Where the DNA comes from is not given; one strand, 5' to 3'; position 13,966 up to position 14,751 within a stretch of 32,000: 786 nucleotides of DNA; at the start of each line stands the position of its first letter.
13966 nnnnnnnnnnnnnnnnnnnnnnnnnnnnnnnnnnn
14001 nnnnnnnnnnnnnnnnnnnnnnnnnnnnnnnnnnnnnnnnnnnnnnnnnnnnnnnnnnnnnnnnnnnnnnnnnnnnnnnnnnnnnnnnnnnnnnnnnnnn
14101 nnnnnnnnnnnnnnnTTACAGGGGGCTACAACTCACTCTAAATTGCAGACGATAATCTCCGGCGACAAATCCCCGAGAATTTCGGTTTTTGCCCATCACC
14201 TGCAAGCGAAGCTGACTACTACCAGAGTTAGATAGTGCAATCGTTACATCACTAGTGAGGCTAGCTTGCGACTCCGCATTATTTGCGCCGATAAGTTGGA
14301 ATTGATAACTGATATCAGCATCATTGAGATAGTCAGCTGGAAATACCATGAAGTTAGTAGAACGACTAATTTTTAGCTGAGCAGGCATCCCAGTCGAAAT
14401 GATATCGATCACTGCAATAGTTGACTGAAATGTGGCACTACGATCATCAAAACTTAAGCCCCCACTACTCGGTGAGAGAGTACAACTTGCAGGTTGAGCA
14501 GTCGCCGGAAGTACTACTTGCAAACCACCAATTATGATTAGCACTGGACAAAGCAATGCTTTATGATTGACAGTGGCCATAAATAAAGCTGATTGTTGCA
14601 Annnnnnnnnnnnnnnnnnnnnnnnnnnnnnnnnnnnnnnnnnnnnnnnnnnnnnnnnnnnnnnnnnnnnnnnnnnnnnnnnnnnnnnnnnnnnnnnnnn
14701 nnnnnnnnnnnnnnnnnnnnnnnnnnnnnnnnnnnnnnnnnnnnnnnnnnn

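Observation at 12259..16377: HIP1 desert and GC trough coincide with a block of five same-strand signal-peptide genes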

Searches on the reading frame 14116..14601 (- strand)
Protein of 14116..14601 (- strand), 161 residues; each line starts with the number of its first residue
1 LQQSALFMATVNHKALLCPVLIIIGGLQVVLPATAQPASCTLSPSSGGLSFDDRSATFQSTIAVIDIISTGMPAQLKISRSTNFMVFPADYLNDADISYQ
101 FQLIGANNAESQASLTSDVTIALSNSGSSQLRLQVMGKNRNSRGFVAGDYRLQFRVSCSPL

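Call 4: search_protein_families(library=pfam, proteins=[window:14116-14601:-], max_evalue=1)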
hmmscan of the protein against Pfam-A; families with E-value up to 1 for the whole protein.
window:14116-14601:- (161 aa): 1 family
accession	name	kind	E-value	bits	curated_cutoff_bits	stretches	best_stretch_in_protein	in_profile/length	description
PF07495.19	Y_Y_Y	-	0.046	14.1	26.6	1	90-141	1-52/65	Y_Y_Y domain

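Call 5: search_protein_families(library=ncbifam, proteins=[window:14116-14601:-], max_evalue=1)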
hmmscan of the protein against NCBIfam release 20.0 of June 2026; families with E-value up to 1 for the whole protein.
window:14116-14601:- (161 aa): 0 families

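Call 40: search_protein_families(library=pfam, alignment_id=A3, max_evalue=0.01)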
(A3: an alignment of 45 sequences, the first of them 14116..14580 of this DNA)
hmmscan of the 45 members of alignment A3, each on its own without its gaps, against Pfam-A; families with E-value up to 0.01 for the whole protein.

A. member 1, window:14116-14580:- (154 aa): 0 families

B. families by the number of members that match (of 45 scanned): 3 families
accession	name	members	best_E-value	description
PF17210.9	SdrD_B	1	0.001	SdrD B-like domain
PF10988.14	DUF2807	1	0.0045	Putative auto-transporter adhesin, head GIN domain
PF07495.19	Y_Y_Y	1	0.0047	Y_Y_Y domain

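Call 48: predict_structure(alignment_id=A3)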
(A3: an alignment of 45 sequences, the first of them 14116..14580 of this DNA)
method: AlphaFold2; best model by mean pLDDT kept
length: 154 residues; sequences in the alignment: 45
mean_pLDDT: 89.7   pTM: 0.76
mean pLDDT of the five models: 89.7, 89.2, 88.6, 88.4, 88.2
residues with pLDDT >= 90: 115; 70-90: 19; 50-70: 17; < 50: 3
segments of 3 or more residues with pLDDT < 50: none
pLDDT, mean of each block of 10 residues (from residue 1): 50 62 80 95 93 97 95 97 95 98 95 97 98 93 97 95
secondary structure, 60 per line:
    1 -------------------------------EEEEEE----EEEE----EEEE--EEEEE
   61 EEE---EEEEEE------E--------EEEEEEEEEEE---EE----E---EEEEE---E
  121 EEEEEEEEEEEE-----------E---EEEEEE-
elements in order: E32-37 E42-45 E50-53 E56-63 E67-72 E88-98 E112-116 E120-132 E148-153

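Call 51: fold_search(model_id=the predicted structure, library=pdb)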
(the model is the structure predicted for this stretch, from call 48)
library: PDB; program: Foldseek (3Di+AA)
matches with E <= 10: 1297; with E <= 0.001: 0
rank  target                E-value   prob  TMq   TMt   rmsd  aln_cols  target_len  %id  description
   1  3me0_B                2.0e-03  1.00  0.40  0.46   7.2       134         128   11  Structure of the E. coli chaperone PAPD in complex with the pilin domain of the PapGII adhesin (released 2011-04-27)
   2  4y2l_A                2.3e-03  1.00  0.49  0.51   9.3       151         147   14  Structure of CFA/I pili major subunit CfaB trimer (released 2016-08-10)
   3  6k73_D                2.4e-03  0.99  0.35  0.19  13.2       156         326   14  Chaperone-tip adhesin complex is vital for synergistic activation of CFA/I fimbriae biogenesis (released 2020-06-10)
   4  9fy9_F                2.7e-03  1.00  0.44  0.47   7.0       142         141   10  Cryo-EM structure of the type 1 chaperone-usher pilus FimD-tip complex (FimDHGFC) - Conformer 1 (released 2025-06-04)
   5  2wmp_B                3.3e-03  0.98  0.34  0.40   8.3       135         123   10  Structure of the E. coli chaperone PapD in complex with the pilin domain of the PapGII adhesin (released 2010-08-25)
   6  5iqo_A                3.9e-03  1.00  0.42  0.48   6.9       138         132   16  Crystal structure of the E. coli type 1 pilus subunit FimG (engineered variant with substitutions Q134E and S138E; N-t (released 2016-07-06)
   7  4y2l_D                4.1e-03  1.00  0.48  0.49   9.3       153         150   11  Structure of CFA/I pili major subunit CfaB trimer (released 2016-08-10)
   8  3jwn_G                4.4e-03  0.99  0.41  0.43   7.7       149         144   17  Complex of FimC, FimF, FimG and FimH (released 2010-06-16)
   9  4y2l_B                4.6e-03  1.00  0.49  0.51   9.0       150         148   13  Structure of CFA/I pili major subunit CfaB trimer (released 2016-08-10)
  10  4y2l_F                4.6e-03  1.00  0.43  0.44  11.6       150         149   14  Structure of CFA/I pili major subunit CfaB trimer (released 2016-08-10)
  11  7uii                  4.6e-03  0.99  0.37  0.33   7.3       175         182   11  Cryo-EM of self-assembled cannula CanA (released 2023-04-12)
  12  7vrp_J                6.0e-03  0.95  0.32  0.15   7.8       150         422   10  Structure of infectious bursal disease virus Gx strain (released 2022-03-30)
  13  8ehs_A                6.7e-03  1.00  0.45  0.47   9.3       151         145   14  Cryo-EM reconstruction of the CS17 bacterial adhesion pili (released 2023-03-22)
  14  3bfq_G                7.0e-03  1.00  0.43  0.48   6.8       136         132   16  Crystal structure of truncated FimG (FimGt) in complex with the donor strand peptide of FimF (DSF) (released 2008-03-04)
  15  6fqa_D                7.0e-03  0.96  0.35  0.38   7.7       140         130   15  Crystal structure of the CsuC-CsuA/B chaperone-subunit preassembly complex of the archaic chaperone-usher Csu pili of  (released 2018-09-26)
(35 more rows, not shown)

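Call 53: search_solved_structures(query=A3, max_evalue=10)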
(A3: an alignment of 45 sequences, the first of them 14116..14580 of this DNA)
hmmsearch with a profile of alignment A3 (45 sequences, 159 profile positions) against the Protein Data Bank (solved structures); distinct sequences matched with E-value up to 10: 3.
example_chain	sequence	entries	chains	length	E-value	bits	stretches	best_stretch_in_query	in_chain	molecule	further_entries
10ss_a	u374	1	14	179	0.018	18.4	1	1-136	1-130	Ferrous iron transporter B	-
4ph8_A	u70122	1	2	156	1.1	12.6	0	67-150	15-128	Aggregative adherence fimbrial subunit AggA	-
3dos_B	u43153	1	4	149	7.2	10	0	66-157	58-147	F1 capsule antigen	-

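Call 56: search_solved_structures(query=A3, max_evalue=2, show_alignments=2)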
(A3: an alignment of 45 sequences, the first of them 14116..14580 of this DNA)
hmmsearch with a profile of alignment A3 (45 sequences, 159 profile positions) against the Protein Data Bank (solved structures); distinct sequences matched with E-value up to 2: 2.
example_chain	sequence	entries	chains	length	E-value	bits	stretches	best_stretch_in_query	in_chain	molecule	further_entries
10ss_a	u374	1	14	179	0.018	18.4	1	1-136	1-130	Ferrous iron transporter B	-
4ph8_A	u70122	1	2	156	1.1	12.6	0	67-150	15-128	Aggregative adherence fimbrial subunit AggA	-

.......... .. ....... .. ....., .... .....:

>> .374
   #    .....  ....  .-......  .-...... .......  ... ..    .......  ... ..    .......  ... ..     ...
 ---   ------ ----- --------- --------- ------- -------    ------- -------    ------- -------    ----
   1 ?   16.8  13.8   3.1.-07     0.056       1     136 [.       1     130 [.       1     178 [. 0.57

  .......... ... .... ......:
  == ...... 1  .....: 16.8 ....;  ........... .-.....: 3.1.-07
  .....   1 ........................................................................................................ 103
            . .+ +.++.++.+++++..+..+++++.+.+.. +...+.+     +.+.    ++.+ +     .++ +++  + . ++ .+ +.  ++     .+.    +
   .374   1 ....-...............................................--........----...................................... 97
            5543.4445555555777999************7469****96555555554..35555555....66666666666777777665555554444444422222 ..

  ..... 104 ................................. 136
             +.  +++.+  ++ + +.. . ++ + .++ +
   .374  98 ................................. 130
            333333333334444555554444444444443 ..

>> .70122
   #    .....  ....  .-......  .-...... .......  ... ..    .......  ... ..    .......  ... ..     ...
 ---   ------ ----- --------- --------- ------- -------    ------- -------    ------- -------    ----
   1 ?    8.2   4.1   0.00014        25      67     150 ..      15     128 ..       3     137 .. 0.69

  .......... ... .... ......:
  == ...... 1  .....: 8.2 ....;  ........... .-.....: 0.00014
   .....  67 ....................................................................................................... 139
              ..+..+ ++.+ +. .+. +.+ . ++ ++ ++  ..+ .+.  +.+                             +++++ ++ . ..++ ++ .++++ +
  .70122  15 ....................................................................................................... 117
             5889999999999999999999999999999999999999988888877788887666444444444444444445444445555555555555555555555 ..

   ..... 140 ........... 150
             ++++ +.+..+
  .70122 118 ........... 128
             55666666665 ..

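Call 93: search_protein_families(library=phrogs, proteins=[window:14116-14580:-], max_evalue=0.01)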
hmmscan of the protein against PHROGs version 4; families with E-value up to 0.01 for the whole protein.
window:14116-14580:- (154 aa): 1 family
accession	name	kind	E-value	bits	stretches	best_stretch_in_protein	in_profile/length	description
phrog_25895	-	unknown function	1.1e-05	26.4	1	31-151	36-153/156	-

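Call 102: fold_search(model_id=the predicted structure, library=viral)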
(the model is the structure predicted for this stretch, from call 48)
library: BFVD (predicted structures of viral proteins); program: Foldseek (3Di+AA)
matches with E <= 10: 1343; with E <= 0.001: 2
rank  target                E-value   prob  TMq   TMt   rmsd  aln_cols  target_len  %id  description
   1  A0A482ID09            8.1e-04  1.00  0.54  0.48   9.3       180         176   16  (no name in the UniProt tables at hand)
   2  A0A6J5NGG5            8.1e-04  1.00  0.37  0.12   9.0       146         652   14  D-galactoside/L-rhamnose binding SUEL lectin domain containing protein [uncultured Caudovirales phage]
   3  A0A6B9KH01            1.7e-03  0.96  0.28  0.24  22.2       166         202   13  Uncharacterized protein [Atrato Sobemo-like virus 4]
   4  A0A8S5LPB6            2.2e-03  0.93  0.27  0.27  10.8       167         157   11  Serine protease VesC [Siphoviridae sp. ctoiW10]
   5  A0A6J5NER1            2.5e-03  1.00  0.33  0.34   7.0       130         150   10  Uncharacterized protein [uncultured Caudovirales phage]
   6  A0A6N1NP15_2          3.4e-03  0.98  0.31  0.08  14.2       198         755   16  Collagen-like protein [Tupanvirus deep ocean]
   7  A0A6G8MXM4            3.4e-03  0.96  0.30  0.12  19.4       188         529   12  Collagen-like triple helix repeat-containing protein [Cedratvirus kamchatka]
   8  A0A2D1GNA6            3.8e-03  0.99  0.38  0.13   8.3       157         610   12  (no name in the UniProt tables at hand)
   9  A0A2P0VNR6            4.3e-03  0.99  0.37  0.31   8.8       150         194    9  Lipoprotein [Tetraselmis virus 1]
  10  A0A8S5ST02            4.5e-03  0.99  0.34  0.37   6.5       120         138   18  Uncharacterized protein [Myoviridae sp. ct2Qy24]
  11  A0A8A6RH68            4.5e-03  0.77  0.28  0.24  12.4       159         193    9  Uncharacterized protein [Hymenopteran tombus-related virus]
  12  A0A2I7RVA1            5.0e-03  0.84  0.28  0.23  13.6       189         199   11  (no name in the UniProt tables at hand)
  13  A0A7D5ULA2            5.3e-03  0.80  0.29  0.13  11.0       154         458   12  Uncharacterized protein [Scale drop disease virus]
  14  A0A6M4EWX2            5.6e-03  0.97  0.30  0.20  25.9       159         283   14  Collagen-like protein [Guarani virus]
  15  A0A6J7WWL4            5.6e-03  0.80  0.22  0.10  22.3       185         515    9  Uncharacterized protein [uncultured Caudovirales phage]
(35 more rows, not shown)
